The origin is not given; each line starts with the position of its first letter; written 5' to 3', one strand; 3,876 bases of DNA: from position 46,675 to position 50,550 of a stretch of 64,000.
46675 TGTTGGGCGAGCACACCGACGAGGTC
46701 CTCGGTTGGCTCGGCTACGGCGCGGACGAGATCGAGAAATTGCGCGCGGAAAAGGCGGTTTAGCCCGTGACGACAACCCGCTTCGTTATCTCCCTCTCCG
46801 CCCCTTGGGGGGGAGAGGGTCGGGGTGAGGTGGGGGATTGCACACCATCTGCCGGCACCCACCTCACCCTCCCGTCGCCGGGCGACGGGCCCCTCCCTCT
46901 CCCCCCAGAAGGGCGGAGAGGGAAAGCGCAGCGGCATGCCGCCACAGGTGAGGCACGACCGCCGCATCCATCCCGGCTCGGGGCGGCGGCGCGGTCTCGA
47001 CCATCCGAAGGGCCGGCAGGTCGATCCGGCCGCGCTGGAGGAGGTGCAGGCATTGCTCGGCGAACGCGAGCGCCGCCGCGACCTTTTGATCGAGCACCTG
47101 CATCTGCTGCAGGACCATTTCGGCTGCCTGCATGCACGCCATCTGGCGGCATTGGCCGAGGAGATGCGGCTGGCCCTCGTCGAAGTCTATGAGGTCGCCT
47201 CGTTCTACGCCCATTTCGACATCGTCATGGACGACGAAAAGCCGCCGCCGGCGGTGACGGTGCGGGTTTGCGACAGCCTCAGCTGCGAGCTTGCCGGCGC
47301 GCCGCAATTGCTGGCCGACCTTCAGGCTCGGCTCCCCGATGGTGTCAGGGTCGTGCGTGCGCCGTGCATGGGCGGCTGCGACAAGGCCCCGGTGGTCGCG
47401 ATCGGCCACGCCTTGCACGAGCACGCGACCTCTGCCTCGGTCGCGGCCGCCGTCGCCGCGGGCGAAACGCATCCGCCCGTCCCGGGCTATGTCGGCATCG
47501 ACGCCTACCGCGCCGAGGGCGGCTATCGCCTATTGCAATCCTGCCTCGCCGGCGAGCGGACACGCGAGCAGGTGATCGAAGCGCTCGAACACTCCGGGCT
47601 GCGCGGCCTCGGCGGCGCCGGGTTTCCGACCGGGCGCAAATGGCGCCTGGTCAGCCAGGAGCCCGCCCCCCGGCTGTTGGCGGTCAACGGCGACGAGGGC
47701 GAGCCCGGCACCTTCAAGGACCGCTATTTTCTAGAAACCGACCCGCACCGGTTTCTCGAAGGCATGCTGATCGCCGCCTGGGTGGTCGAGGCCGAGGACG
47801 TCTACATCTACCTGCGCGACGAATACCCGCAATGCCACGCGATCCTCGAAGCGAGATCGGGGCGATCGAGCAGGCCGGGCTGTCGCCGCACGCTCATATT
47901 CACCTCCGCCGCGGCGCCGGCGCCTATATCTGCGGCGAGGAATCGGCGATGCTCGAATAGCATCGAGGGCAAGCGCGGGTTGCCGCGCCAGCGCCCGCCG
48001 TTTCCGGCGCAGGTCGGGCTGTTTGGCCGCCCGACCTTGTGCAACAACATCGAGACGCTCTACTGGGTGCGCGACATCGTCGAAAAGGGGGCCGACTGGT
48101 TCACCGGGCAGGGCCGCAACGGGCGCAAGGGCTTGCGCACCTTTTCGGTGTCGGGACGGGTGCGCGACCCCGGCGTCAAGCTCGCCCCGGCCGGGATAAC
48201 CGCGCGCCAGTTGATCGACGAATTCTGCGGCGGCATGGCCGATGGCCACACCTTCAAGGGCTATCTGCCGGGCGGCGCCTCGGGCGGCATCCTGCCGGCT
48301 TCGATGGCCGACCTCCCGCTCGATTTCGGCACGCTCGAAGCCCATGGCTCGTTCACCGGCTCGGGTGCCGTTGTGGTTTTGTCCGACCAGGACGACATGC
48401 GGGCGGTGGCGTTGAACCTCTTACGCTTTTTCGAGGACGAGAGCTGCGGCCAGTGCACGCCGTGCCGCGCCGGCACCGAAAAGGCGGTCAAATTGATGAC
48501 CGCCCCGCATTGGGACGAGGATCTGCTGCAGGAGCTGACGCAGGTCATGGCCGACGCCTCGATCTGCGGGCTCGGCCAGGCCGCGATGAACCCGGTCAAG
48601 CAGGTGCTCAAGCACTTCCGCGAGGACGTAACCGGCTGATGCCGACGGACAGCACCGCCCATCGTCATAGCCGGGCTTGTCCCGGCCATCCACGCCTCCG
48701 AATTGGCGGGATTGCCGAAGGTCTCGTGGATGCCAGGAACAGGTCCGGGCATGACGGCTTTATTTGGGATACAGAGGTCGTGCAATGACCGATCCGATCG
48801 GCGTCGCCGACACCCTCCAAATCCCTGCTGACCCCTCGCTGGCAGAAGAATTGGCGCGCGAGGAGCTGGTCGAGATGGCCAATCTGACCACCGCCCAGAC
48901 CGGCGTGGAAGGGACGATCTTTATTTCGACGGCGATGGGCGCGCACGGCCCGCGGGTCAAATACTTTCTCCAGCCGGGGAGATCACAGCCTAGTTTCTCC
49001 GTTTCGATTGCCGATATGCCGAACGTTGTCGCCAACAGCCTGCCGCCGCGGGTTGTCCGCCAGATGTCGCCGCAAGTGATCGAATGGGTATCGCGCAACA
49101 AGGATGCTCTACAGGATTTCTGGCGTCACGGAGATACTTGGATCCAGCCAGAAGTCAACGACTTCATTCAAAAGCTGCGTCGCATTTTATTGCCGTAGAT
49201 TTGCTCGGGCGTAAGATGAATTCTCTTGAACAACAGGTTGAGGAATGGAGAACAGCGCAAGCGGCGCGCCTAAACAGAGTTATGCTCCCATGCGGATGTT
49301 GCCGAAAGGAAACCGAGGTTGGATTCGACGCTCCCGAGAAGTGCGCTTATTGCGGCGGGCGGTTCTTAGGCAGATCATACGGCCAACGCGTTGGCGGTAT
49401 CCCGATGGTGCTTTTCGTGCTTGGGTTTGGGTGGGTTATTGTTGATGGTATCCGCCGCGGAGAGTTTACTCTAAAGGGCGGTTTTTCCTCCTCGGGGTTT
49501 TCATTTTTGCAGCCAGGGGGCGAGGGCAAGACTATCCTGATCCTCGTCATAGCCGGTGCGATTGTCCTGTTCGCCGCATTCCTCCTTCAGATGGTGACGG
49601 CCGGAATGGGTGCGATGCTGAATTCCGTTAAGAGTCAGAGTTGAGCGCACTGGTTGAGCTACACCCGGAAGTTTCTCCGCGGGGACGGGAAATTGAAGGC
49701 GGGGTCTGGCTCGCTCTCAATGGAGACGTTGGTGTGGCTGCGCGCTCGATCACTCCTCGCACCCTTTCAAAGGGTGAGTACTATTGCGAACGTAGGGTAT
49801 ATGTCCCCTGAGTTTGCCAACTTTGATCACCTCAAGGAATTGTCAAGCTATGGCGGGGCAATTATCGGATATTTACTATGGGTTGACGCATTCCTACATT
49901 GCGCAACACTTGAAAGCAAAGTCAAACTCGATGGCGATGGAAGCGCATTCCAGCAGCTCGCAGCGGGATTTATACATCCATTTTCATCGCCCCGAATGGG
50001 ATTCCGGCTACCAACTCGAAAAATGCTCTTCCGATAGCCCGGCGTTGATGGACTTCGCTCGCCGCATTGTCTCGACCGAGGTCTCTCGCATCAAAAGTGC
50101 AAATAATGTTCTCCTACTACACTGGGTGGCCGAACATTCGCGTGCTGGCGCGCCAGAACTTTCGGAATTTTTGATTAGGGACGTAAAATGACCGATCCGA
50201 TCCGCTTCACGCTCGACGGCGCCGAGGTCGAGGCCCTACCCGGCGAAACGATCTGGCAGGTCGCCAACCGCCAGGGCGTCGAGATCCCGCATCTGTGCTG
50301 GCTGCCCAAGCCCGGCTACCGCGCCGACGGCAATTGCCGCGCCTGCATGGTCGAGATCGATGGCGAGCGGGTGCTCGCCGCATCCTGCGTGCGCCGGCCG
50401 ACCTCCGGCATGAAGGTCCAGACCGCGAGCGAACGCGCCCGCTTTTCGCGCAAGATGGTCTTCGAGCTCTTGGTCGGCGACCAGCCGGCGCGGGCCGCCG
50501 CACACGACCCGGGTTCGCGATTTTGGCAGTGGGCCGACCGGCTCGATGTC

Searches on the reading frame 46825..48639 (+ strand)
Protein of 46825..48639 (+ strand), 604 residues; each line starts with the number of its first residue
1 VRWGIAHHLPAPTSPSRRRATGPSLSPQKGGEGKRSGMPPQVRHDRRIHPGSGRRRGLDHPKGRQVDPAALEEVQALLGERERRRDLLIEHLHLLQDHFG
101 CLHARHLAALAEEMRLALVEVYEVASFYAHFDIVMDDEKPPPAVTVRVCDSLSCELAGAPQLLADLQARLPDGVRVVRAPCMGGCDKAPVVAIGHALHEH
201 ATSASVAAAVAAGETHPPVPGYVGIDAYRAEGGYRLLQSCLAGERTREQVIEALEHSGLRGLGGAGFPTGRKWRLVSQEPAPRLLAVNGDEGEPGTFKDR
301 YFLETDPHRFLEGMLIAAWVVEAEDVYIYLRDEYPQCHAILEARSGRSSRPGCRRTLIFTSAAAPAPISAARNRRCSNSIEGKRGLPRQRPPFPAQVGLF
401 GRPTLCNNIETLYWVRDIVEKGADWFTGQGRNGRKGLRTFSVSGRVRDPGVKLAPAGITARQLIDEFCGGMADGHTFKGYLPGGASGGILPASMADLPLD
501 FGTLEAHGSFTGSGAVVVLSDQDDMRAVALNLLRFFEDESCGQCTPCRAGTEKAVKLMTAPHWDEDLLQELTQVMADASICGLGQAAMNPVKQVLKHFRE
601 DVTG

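Call 7: search_protein_families(library=pfam, proteins=[window:46825-48639:+], max_evalue=1)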
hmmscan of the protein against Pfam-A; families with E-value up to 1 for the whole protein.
window:46825-48639:+ (604 aa): 5 families
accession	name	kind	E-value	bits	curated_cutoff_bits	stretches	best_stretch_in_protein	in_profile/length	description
PF01512.22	Complex1_51K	-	8.3e-32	110.6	31.2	1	255-415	2-148/150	Nuo51 FMN-binding domain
PF01257.25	2Fe-2S_thioredx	-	7.6e-24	84.7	24.8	1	75-211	2-142/145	Thioredoxin-like [2Fe-2S] ferredoxin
PF10589.14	NADH_4Fe-4S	-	4.2e-23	81.5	23.5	1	528-602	2-82/85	NADH-ubiquinone oxidoreductase-F iron-sulfur binding region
PF10531.15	SLBB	-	0.00048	20.3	27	1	440-475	2-37/55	SLBB domain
PF22461.2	SLBB_2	-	0.14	12.7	27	1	439-486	2-51/79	SLBB domain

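Call 9: search_protein_families(library=ncbifam, proteins=[window:46825-48639:+], max_evalue=1)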
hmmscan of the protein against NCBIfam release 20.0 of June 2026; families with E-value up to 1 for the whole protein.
window:46825-48639:+ (604 aa): 15 families
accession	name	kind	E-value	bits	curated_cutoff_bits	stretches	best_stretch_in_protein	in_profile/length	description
TIGR01959.1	nuoF_fam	equivalog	1.3e-104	349.9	558.65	1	225-602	14-406/410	NADH-quinone oxidoreductase subunit NuoF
NF010120.0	PRK13596.1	equivalog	9.6e-88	294.6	389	1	244-602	37-413/433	NADH-quinone oxidoreductase subunit NuoF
NF008436.0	PRK11278.1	equivalog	1.9e-76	257.8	749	1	223-602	25-422/448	NADH-quinone oxidoreductase subunit NuoF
TIGR01958.1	nuoE_fam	subfamily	3.1e-19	69.6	142.4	1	81-210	11-144/148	NADH-quinone oxidoreductase subunit NuoE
NF005722.0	PRK07539.1-2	equivalog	9.2e-17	61.6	141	1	71-209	10-152/157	NADH-quinone oxidoreductase subunit NuoE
NF005747.0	PRK07571.1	equivalog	2.1e-15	56.8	224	1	73-212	24-167/173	bidirectional hydrogenase complex protein HoxE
NF005725.0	PRK07539.1-5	equivalog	9.2e-13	48.2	220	1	81-208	34-166/174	NADH-quinone oxidoreductase subunit NuoE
NF003454.1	PRK05035.1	equivalog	9.2e-12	44.2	345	1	244-344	120-218/556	electron transport complex subunit RsxC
NF004638.0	PRK05988.1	equivalog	1e-11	44.9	198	1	68-211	8-155/159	formate dehydrogenase subunit gamma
TIGR01945.1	rnfC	subfamily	2.5e-10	39.5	245.95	1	244-341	118-214/435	RnfABCDGE type electron transport complex subunit C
NF005721.0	PRK07539.1-1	equivalog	6.6e-10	38.7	308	1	73-210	33-174/292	NADH-quinone oxidoreductase subunit NuoE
NF005724.0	PRK07539.1-4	equivalog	1.8e-08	34.5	280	1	83-218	37-180/240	NADH-quinone oxidoreductase subunit NuoE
NF005723.0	PRK07539.1-3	equivalog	1.8e-08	34.4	226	1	84-193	22-135/158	NADH-quinone oxidoreductase subunit NuoE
TIGR04481.1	PR_assoc_PrdC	equivalog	4.1e-08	32.5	490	1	247-342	73-165/425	proline reductase-associated electron transfer protein PrdC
NF009040.0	PRK12373.1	equivalog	3.6e-06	26.9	514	1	89-215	40-174/400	NADH-quinone oxidoreductase subunit E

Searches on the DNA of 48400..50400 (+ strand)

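Call 41: search_dna_similar(query=window:49188-50186:+, collection=plasmids, mode=distant, max_evalue=0.001, max_rows=10)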
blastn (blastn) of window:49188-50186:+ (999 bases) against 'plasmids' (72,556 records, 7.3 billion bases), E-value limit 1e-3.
No match.

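Call 42: search_dna_similar(query=window:49188-50186:+, collection=phages, mode=distant, max_evalue=0.001, max_rows=10)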
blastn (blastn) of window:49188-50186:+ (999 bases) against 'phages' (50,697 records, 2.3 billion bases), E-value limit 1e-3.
No match.

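Call 45: search_rna_families(source=window, start=48400, end=50400, threshold=evalue, max_evalue=1)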
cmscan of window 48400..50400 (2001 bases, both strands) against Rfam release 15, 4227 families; matches with E-value up to 1: 2.
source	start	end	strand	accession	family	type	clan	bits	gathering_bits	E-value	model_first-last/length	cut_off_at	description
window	48662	48758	-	RF03317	mir-4874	Gene; miRNA;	-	23.4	70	0.45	1-94/94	no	mir-4874 microRNA precursor family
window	49943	50057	+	RF00791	mir-357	Gene; miRNA;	-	21.2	49.4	0.33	1-72/72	no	mir-357 microRNA precursor family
